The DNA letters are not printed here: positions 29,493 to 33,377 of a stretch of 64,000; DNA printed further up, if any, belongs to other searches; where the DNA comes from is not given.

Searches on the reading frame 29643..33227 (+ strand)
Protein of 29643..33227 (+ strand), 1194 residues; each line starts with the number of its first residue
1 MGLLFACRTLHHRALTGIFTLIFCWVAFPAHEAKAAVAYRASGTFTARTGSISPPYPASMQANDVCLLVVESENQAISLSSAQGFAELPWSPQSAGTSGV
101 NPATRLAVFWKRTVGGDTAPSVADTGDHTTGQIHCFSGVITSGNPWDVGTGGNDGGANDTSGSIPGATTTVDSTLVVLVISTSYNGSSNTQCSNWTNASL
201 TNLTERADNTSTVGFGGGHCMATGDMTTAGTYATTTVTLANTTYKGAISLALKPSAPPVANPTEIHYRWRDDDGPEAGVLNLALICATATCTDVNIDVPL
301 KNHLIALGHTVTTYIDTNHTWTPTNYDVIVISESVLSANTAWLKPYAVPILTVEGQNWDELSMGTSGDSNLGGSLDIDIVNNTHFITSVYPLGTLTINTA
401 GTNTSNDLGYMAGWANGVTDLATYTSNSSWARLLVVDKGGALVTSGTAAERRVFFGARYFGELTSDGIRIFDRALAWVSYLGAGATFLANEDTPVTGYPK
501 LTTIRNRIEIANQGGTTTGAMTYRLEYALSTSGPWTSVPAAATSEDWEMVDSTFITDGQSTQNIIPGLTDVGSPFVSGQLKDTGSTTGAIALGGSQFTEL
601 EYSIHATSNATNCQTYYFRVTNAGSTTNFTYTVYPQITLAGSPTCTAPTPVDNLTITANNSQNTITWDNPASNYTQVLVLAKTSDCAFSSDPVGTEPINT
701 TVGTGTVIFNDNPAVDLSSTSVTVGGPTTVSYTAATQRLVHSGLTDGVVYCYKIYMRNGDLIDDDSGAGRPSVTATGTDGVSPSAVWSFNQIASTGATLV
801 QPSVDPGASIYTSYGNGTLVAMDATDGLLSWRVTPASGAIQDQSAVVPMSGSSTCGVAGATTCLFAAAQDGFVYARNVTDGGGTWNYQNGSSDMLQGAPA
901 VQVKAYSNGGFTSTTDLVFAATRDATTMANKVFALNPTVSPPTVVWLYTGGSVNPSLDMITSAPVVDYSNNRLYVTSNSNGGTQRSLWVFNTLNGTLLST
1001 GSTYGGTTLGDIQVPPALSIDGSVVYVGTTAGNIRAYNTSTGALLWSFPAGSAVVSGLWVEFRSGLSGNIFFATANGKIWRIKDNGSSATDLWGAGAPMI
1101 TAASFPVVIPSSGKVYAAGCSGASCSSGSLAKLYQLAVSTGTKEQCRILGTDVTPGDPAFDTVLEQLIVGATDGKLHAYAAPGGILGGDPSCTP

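Call 6: search_protein_families(library=pfam, proteins=[window:29643-33227:+], max_evalue=0.001)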
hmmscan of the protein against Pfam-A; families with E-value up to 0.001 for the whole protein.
window:29643-33227:+ (1194 aa): 2 families
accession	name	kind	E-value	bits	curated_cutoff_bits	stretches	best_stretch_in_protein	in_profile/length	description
PF13570.13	Beta-prop_ACSF4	-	5.7e-12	46.1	133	1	958-1093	91-211/329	Beta-alanine-activating enzyme, beta-propeller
PF13360.13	PQQ_2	-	4.1e-11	43.4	27.6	2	786-981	16-180/233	Outer membrane protein assembly factor BamB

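Call 8: find_related_loci(query=window:29643-33227:+, collection=genome_contigs, flank=4000)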
Query window:29643-33227:+ (1194 aa) in genome_contigs; peptide patterns used: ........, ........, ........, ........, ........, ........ (x = any residue, [..] = any of these).
31 stretches matched a pattern; 1 encode a relative of the query (tblastn E <= 1e-3); 1 distinct loci.
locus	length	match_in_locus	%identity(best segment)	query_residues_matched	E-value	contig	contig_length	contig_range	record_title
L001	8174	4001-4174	39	1024-1085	5e-9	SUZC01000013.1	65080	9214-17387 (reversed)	MAG: Rikenellaceae bacterium isolate SIG166 NODE_645_length_65080_cov_22.406227, whole genome shotgun sequence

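Call 24: list_cluster_members(proteins=[window:29643-33227:+, window:27400-28689:-, window:28938-29375:+, window:26264-27376:+, window:34881-36059:+, window:36112-36987:+, window:33215-33826:+])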
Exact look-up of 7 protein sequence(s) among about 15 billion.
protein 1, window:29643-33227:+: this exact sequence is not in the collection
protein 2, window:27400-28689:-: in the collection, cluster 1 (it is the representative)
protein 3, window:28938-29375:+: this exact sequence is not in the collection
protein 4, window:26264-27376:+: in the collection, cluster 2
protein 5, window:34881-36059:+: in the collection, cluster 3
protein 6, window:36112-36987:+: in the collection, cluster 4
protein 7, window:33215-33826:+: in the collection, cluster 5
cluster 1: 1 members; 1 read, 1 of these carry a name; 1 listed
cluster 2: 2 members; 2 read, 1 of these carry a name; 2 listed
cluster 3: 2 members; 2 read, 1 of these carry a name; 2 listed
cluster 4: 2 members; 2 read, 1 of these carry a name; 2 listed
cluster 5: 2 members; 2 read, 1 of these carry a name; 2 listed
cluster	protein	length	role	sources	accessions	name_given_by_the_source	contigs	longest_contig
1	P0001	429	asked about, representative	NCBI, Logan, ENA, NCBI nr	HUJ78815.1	MAG TPA: nucleotidyltransferase family protein [Nitrospiria bacterium] | nucleotidyltransferase family protein [Nitrospiria bacterium]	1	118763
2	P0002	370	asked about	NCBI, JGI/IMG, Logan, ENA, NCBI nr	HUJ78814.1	MAG TPA: HD domain-containing phosphohydrolase [Nitrospiria bacterium] | HD domain-containing phosphohydrolase [Nitrospiria bacterium]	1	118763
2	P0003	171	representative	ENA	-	-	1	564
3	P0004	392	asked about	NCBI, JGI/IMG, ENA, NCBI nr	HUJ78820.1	MAG TPA: radical SAM protein [Nitrospiria bacterium] | radical SAM protein [Nitrospiria bacterium]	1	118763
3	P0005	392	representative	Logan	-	-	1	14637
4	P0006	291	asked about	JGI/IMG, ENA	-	-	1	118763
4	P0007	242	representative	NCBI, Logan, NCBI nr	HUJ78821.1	MAG TPA: SLBB domain-containing protein [Nitrospiria bacterium] | SLBB domain-containing protein [Nitrospiria bacterium]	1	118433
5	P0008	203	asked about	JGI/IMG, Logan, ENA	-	-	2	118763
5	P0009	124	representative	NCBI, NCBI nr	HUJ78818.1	MAG TPA: hypothetical protein VLY45_00730 [Nitrospiria bacterium] | hypothetical protein [Nitrospiria bacterium]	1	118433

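Call 32: find_homologous_proteins(query=window:29643-33227:+, max_evalue=0.00001)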
Query window:29643-33227:+ (1194 aa): 91 proteins with E <= 0.00001 among 8000 candidates.
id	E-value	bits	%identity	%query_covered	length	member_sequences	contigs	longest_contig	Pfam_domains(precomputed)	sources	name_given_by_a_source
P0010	0.0e+0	2666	100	100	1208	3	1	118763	PF13360.14,PF13570.14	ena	-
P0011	0.0e+0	2175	81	98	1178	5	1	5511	PF13360.14,PF13570.14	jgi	-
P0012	0.0e+0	2099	77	100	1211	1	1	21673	PF13360.14,PF13570.14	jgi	jgi:hypothetical protein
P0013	0.0e+0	2073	77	99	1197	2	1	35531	PF13360.14,PF13570.14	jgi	-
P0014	0.0e+0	1977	74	99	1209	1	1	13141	PF13360.14,PF13570.14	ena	-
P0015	0.0e+0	1903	72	99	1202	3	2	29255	PF13570.14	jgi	jgi:hypothetical protein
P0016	0.0e+0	1897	71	100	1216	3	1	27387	PF13360.14,PF13570.14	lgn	-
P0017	0.0e+0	1617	76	78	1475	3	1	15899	PF13570.14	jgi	jgi:hypothetical protein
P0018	6.2e-168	579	67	18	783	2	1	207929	-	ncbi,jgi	ncbi:MAG TPA: hypothetical protein VGA85_03385 [Dehalococcoidales bacterium]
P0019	1.1e-123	433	68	21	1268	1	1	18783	PF28247.1,PF28238.1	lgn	-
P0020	1.1e-122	429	60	21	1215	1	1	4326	-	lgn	-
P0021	2.4e-105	372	64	20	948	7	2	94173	-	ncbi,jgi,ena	-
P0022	5.8e-101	357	64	20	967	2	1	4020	-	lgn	-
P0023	8.6e-101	357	64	20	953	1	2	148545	-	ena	-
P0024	9.2e-101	357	69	22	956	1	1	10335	-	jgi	-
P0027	4.0e-99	351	73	19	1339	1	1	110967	PF28247.1,PF28238.1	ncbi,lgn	-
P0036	1.1e-94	337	73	19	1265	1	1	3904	PF28247.1,PF28238.1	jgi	jgi:MSHA biogenesis protein MshQ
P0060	4.4e-77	278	34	29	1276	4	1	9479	PF13360.14,PF13570.14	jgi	jgi:hypothetical protein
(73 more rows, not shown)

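Call 33: find_encoding_contigs(protein=P0005, flank=10000, max_places=4)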
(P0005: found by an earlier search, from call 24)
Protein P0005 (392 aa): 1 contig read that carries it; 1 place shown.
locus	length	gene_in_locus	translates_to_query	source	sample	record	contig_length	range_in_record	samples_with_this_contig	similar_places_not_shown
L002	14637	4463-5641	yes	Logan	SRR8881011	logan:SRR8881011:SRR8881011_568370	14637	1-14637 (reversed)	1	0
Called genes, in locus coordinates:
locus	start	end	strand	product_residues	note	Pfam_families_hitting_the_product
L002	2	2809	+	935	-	?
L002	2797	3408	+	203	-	-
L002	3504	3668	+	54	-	-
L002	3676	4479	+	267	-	PF27840:ScmC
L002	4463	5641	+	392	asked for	PF04055:Radical_SAM, PF13186:SPASM (weak)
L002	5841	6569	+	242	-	PF02563:Poly_export, PF10531:SLBB, PF22461:SLBB_2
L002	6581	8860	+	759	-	PF13807:GNVR, PF01656:CbiA, PF10609:ParA (weak), PF13614:AAA_31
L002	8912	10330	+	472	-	PF04932:Wzy_C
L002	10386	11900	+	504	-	PF01554:MatE (faint), PF01943:Polysacc_synt, PF03023:MurJ (weak)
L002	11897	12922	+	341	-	PF13489:Methyltransf_23, PF07021:MetW (weak), PF01209:Ubie_methyltran (weak), PF08241:Methyltransf_11, PF08242:Methyltransf_12, PF13649:Methyltransf_25, PF13847:Methyltransf_31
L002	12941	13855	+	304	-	PF00535:Glycos_transf_2, PF10111:Glyco_tranf_2_2, PF13641:Glyco_tranf_2_3 (weak)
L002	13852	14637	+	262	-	?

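Call 34: find_encoding_contigs(protein=P0012, flank=3000, max_places=2)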
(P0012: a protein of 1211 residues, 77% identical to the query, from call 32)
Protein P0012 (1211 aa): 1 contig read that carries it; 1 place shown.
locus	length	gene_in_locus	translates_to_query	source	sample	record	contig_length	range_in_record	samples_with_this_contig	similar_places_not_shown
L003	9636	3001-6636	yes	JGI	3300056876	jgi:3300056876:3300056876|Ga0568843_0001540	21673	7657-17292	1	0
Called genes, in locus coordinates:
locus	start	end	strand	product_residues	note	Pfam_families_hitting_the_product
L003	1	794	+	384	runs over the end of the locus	PF13487:HD_5, PF01966:HD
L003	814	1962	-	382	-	PF14907:NTP_transf_5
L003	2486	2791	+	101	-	PF05402:PqqD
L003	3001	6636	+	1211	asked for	PF13360:PQQ_2 (faint), PF13570:Beta-prop_ACSF4 (weak)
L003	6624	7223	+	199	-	-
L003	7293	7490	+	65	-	-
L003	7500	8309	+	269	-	-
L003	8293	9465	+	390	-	PF04055:Radical_SAM, PF13186:SPASM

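Call 35: find_encoding_contigs(protein=P0013, flank=3000, max_places=2)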
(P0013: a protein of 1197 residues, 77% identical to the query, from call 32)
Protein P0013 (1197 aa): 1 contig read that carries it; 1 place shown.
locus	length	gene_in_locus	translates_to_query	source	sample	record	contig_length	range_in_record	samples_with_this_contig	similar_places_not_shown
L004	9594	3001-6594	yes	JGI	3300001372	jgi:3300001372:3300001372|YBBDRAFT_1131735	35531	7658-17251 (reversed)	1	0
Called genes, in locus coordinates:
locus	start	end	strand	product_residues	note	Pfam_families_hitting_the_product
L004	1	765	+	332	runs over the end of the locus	PF13487:HD_5, PF01966:HD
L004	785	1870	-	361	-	PF14907:NTP_transf_5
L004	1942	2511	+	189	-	-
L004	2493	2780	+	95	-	PF05402:PqqD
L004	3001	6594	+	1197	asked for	PF13360:PQQ_2 (faint), PF13570:Beta-prop_ACSF4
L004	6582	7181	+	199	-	-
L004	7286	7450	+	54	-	-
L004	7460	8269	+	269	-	PF27840:ScmC (weak)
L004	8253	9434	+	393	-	PF04055:Radical_SAM, PF13186:SPASM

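Call 36: find_encoding_contigs(protein=P0014, flank=3000, max_places=2)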
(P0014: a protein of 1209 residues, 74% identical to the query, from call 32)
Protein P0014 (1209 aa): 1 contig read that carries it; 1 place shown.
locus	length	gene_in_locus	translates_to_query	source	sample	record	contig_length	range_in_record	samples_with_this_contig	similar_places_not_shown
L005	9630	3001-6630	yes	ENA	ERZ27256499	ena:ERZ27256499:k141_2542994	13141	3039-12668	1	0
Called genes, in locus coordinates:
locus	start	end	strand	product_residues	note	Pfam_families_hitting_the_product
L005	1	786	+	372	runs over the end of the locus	PF13487:HD_5, PF01966:HD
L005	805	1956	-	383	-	PF14907:NTP_transf_5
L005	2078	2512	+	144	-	PF00717:Peptidase_S24 (weak)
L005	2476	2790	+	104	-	PF05402:PqqD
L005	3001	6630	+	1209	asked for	PF13360:PQQ_2 (faint), PF13570:Beta-prop_ACSF4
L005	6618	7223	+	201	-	-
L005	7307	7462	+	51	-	-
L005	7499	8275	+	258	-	-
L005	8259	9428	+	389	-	PF04055:Radical_SAM, PF13186:SPASM (weak)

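Call 37: find_encoding_contigs(protein=P0015, flank=3000, max_places=2)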
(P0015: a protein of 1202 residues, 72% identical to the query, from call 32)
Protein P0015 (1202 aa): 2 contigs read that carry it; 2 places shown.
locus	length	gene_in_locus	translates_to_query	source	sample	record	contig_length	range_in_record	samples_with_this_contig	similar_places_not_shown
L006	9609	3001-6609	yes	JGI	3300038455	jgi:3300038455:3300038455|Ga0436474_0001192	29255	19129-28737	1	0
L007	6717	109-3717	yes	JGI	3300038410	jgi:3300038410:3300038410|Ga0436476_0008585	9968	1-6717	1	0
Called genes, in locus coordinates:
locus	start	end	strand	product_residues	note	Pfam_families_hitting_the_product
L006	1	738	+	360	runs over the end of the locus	PF13487:HD_5, PF01966:HD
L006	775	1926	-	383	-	PF14907:NTP_transf_5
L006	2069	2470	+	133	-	-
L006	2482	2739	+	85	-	PF05402:PqqD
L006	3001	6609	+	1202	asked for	PF13570:Beta-prop_ACSF4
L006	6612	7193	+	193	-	-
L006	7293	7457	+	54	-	-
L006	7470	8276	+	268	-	PF27840:ScmC (faint)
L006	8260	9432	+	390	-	PF04055:Radical_SAM, PF13186:SPASM (weak)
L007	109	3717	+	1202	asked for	PF13570:Beta-prop_ACSF4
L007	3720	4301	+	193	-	-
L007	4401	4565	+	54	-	-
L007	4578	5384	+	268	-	PF27840:ScmC (faint)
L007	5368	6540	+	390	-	PF04055:Radical_SAM, PF13186:SPASM (weak)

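Call 38: find_encoding_contigs(protein=P0016, flank=3000, max_places=2)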
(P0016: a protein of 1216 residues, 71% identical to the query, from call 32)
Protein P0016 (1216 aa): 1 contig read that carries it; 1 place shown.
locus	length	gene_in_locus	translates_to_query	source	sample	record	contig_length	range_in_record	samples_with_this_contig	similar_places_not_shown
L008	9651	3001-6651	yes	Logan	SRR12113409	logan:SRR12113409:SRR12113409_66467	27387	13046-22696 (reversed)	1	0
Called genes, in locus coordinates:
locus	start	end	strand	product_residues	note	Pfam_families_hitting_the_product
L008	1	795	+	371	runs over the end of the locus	PF13487:HD_5, PF01966:HD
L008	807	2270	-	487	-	PF14907:NTP_transf_5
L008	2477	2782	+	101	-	PF05402:PqqD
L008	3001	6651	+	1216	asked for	PF13360:PQQ_2 (faint), PF13570:Beta-prop_ACSF4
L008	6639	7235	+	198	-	-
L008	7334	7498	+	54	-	-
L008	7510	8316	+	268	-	-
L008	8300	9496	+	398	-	PF04055:Radical_SAM, PF13186:SPASM (weak)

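Call 39: find_encoding_contigs(protein=P0017, flank=3000, max_places=2)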
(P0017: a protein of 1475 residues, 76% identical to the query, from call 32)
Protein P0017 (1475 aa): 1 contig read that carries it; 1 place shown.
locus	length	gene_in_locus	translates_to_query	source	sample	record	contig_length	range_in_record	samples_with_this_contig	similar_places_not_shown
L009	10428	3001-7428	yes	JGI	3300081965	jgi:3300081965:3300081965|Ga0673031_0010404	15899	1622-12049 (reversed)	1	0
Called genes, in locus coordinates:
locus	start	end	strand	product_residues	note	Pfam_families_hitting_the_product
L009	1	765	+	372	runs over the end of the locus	PF13487:HD_5, PF01966:HD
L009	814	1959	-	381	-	PF14907:NTP_transf_5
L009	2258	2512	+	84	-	-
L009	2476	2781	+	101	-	PF05402:PqqD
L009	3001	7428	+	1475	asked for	PF13570:Beta-prop_ACSF4 (weak)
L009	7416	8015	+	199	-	-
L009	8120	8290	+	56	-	-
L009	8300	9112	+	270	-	PF27840:ScmC (weak)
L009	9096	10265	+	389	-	PF04055:Radical_SAM, PF13186:SPASM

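Call 40: find_encoding_contigs(protein=P0011, flank=3000, max_places=2)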
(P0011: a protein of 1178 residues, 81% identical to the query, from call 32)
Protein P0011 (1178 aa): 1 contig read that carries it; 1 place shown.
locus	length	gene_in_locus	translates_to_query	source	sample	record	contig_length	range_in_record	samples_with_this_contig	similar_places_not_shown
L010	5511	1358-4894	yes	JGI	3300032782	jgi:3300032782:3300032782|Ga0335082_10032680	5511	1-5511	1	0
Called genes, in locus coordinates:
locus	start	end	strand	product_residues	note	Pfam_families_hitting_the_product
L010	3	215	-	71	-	?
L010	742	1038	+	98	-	PF05402:PqqD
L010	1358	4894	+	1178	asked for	PF13360:PQQ_2 (faint), PF13570:Beta-prop_ACSF4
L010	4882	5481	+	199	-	-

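Call 57: search_protein_families(library=pfam, proteins=[P0036, P0027], max_evalue=1)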
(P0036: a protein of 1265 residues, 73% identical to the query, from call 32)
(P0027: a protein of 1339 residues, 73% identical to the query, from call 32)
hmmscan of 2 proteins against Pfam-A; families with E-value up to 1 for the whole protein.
P0036 (1265 aa): 1 family
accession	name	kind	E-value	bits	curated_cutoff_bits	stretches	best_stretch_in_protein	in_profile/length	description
PF20419.3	DUF6701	-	1e-57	197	27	1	808-1264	142-577/577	Family of unknown function (DUF6701)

P0027 (1339 aa): 2 families
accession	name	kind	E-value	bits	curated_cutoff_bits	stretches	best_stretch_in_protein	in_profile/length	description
PF20419.3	DUF6701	-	1.7e-60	206.2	27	1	765-1338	106-577/577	Family of unknown function (DUF6701)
PF03689.21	Nepo_coat_N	-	0.088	13.2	27.3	1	376-400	53-77/91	Nepovirus coat protein, N-terminal domain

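Call 64: find_encoding_contigs(protein=P0060, flank=4000, max_places=3)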
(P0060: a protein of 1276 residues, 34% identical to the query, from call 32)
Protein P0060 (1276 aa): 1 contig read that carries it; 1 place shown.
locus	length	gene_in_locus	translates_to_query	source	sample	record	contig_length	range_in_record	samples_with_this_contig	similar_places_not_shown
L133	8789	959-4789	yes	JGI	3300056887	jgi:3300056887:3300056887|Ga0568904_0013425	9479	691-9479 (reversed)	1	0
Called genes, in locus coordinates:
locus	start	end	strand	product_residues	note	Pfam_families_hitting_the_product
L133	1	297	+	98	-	?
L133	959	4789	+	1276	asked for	PF13360:PQQ_2, PF13570:Beta-prop_ACSF4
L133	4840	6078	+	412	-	-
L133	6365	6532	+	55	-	-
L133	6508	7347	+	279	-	PF01293:PEPCK_ATP (faint), PF27840:ScmC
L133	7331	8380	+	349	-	PF04055:Radical_SAM, PF13186:SPASM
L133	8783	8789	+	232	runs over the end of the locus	?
